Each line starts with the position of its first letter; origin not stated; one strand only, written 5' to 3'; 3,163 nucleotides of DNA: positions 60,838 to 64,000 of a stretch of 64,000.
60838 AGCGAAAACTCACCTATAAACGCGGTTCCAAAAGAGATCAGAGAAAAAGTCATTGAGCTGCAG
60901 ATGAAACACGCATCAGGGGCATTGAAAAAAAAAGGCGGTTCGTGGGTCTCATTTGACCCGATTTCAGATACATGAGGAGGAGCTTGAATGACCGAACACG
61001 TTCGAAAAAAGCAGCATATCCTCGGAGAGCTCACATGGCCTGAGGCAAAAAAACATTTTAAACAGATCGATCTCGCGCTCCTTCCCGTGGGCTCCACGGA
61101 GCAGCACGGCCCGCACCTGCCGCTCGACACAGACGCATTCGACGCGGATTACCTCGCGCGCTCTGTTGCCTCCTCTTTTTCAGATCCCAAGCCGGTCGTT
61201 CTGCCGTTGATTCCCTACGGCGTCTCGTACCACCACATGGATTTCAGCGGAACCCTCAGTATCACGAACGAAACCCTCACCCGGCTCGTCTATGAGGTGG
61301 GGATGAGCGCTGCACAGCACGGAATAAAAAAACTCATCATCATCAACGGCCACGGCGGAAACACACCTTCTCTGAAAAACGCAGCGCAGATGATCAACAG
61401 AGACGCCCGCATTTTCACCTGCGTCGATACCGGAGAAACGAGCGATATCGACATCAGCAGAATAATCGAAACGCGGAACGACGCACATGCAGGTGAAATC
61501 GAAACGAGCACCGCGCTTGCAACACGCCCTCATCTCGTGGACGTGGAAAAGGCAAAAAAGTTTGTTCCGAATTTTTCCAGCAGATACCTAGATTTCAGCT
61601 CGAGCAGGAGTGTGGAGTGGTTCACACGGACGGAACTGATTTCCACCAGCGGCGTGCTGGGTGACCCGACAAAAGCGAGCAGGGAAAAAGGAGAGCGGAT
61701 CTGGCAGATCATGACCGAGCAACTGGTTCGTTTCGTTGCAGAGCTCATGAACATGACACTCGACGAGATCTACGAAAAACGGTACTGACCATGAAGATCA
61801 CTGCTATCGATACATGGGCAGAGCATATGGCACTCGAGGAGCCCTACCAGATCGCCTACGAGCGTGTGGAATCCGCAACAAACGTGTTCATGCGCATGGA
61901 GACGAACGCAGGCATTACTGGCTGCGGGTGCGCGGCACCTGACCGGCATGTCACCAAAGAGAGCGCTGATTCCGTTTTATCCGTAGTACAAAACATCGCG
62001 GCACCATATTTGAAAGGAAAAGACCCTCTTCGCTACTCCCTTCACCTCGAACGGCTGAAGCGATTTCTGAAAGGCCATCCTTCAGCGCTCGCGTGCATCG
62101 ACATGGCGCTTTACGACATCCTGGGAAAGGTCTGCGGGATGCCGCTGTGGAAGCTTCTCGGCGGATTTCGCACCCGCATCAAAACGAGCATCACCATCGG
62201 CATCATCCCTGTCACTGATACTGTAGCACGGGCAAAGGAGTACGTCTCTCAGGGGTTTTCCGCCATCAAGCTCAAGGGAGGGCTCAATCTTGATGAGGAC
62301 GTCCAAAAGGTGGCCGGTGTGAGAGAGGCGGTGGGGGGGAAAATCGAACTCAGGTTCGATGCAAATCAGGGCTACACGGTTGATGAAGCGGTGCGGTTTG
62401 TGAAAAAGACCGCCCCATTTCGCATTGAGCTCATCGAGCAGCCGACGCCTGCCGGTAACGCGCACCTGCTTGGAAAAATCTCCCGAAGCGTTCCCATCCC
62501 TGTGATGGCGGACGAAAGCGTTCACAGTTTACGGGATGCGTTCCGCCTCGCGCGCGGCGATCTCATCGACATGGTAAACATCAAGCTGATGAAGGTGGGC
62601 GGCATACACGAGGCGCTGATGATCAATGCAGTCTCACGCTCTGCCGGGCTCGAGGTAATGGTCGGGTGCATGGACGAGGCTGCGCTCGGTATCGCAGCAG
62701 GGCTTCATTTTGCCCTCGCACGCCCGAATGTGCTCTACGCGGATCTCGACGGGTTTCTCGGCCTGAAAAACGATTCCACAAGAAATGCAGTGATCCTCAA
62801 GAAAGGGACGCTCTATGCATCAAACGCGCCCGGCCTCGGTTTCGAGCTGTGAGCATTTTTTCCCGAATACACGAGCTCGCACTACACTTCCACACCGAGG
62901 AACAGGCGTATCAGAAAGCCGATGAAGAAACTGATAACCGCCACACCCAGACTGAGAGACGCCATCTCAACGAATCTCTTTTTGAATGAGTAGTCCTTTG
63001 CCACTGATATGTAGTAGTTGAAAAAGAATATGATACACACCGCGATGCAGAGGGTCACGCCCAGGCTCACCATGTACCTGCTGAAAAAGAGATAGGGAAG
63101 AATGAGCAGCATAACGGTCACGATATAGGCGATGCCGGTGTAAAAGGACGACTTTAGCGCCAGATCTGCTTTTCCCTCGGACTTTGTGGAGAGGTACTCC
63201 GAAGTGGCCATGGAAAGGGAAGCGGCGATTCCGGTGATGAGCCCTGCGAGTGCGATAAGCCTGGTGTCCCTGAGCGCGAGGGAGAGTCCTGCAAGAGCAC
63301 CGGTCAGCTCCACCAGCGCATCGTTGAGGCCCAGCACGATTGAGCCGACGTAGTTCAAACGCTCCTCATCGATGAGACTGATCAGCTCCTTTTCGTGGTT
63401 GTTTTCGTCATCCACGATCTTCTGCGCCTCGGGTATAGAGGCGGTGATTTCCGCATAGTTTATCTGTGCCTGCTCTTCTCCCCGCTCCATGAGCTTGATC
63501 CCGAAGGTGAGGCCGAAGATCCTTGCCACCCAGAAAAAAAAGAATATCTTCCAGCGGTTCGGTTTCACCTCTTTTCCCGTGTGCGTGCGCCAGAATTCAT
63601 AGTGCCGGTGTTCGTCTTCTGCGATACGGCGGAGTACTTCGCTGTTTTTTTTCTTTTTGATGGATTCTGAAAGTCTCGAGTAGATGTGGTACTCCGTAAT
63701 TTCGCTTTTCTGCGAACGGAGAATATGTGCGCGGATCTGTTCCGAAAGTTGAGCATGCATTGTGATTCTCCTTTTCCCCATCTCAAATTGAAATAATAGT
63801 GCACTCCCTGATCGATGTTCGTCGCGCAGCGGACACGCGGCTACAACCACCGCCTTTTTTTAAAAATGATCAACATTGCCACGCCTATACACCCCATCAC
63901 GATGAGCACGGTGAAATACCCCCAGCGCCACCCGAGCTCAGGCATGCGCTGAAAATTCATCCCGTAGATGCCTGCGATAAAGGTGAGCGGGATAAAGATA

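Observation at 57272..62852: Translationally coupled four-gene operon: ThrC-like PLP enzyme, DUF1611/PP-loop fusion, creatininase-family hydrolase, dipeptide epimerase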

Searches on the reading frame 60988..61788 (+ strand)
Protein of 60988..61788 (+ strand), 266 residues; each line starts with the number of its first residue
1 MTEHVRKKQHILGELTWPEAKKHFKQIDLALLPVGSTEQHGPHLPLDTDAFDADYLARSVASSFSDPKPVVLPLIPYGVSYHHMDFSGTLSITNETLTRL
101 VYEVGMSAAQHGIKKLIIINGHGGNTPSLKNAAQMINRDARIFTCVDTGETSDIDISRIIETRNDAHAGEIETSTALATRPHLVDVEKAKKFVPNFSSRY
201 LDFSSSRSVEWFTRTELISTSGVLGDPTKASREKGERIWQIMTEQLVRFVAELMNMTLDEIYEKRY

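Call 3: search_protein_families(library=pfam, proteins=[window:60988-61788:+], max_evalue=0.01)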
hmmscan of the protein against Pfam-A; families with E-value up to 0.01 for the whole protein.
window:60988-61788:+ (266 aa): 1 family
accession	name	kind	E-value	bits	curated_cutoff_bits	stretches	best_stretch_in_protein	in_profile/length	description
PF02633.19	Creatininase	-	1.3e-72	244.5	31.3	1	14-250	2-238/238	Creatinine amidohydrolase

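Call 4: search_protein_families(library=ncbifam, proteins=[window:60988-61788:+], max_evalue=0.01)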
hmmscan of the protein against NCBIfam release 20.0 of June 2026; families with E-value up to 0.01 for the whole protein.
window:60988-61788:+ (266 aa): 4 families
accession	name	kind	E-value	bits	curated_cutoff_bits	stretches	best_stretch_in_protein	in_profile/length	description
TIGR03964.1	mycofact_creat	equivalog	4.7e-48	163.8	172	1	12-253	1-220/228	mycofactocin biosynthesis peptidyl-dipeptidase MftE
TIGR04448.1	creatininase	equivalog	6e-33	114.5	235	1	14-251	1-243/246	creatininase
NF041098.2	diketo_inos_hlase_IolN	equivalog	1.8e-22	79.8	245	1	13-255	10-267/307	3-dehydro-scyllo-inosose hydrolase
NF033501.0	ArfB_arch_rifla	equivalog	1.7e-09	37.8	180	1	32-175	20-144/219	2-amino-5-formylamino-6-ribosylaminopyrimidin-4(3H)-one 5'-monophosphate deformylase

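Call 41: search_solved_structures(query=window:60988-61788:+, max_evalue=0.00001, show_alignments=2)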
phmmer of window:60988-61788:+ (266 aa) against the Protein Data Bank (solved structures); distinct sequences matched with E-value up to 0.00001: 8.
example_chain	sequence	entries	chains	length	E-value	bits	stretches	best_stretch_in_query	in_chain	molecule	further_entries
3no4_A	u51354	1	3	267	2.9e-18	69.7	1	12-132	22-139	creatinine amidohydrolase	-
1q3k_A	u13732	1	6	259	2.6e-17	66.6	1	9-141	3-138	creatininase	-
3lub_A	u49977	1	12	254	6e-17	65.4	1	26-254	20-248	Putative creatinine amidohydrolase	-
3a6h_A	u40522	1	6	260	2.2e-16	63.6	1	8-141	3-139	Creatinine amidohydrolase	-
3a6g_A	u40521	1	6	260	2.3e-16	63.5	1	8-141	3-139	Creatinine amidohydrolase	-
3a6e_A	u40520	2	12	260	2.3e-16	63.5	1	8-141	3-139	Creatinine amidohydrolase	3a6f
3a6j_A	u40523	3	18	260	2.3e-16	63.5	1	8-141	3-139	Creatinine amidohydrolase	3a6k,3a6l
1j2t_A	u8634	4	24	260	2.3e-16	63.5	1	8-141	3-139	creatinine amidohydrolase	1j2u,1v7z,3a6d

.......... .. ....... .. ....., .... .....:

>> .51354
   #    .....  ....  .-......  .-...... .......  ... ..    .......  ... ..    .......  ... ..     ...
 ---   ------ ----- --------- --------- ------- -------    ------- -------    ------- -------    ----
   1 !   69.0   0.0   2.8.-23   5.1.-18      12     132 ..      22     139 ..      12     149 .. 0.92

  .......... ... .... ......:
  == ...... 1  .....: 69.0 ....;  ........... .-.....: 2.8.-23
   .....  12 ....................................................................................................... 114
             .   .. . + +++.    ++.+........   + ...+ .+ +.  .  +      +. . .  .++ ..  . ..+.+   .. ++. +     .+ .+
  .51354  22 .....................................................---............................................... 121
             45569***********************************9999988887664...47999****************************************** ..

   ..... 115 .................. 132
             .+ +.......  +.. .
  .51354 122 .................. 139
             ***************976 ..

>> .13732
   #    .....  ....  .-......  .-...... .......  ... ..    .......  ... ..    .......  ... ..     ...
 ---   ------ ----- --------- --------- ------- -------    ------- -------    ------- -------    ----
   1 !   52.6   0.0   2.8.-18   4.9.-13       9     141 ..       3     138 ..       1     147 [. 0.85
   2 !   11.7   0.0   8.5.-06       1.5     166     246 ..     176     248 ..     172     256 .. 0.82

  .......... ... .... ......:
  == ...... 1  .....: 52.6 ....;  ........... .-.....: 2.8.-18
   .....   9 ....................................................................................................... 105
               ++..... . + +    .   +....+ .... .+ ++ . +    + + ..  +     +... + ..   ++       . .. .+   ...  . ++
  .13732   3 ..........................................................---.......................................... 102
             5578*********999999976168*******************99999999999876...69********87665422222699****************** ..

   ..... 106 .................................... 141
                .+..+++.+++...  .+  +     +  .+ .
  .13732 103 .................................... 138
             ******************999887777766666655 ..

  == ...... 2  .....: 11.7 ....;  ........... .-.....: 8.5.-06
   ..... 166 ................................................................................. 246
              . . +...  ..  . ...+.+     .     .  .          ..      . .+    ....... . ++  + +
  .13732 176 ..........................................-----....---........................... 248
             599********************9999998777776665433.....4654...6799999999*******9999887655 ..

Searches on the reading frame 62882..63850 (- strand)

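Call 3: search_protein_families(library=pfam, proteins=[window:62882-63850:-], max_evalue=0.01)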
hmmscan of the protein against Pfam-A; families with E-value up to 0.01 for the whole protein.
window:62882-63850:- (322 aa): 2 families
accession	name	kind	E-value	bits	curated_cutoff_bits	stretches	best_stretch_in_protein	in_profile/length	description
PF01988.24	VIT1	-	1.2e-12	48.6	28.1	2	170-226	3-60/214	VIT family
PF02915.23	Rubrerythrin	-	0.002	19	22.8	0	45-152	5-113/137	Rubrerythrin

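Call 4: search_protein_families(library=ncbifam, proteins=[window:62882-63850:-], max_evalue=0.01)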
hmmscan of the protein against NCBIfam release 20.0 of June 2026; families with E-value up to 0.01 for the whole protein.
window:62882-63850:- (322 aa): 0 families
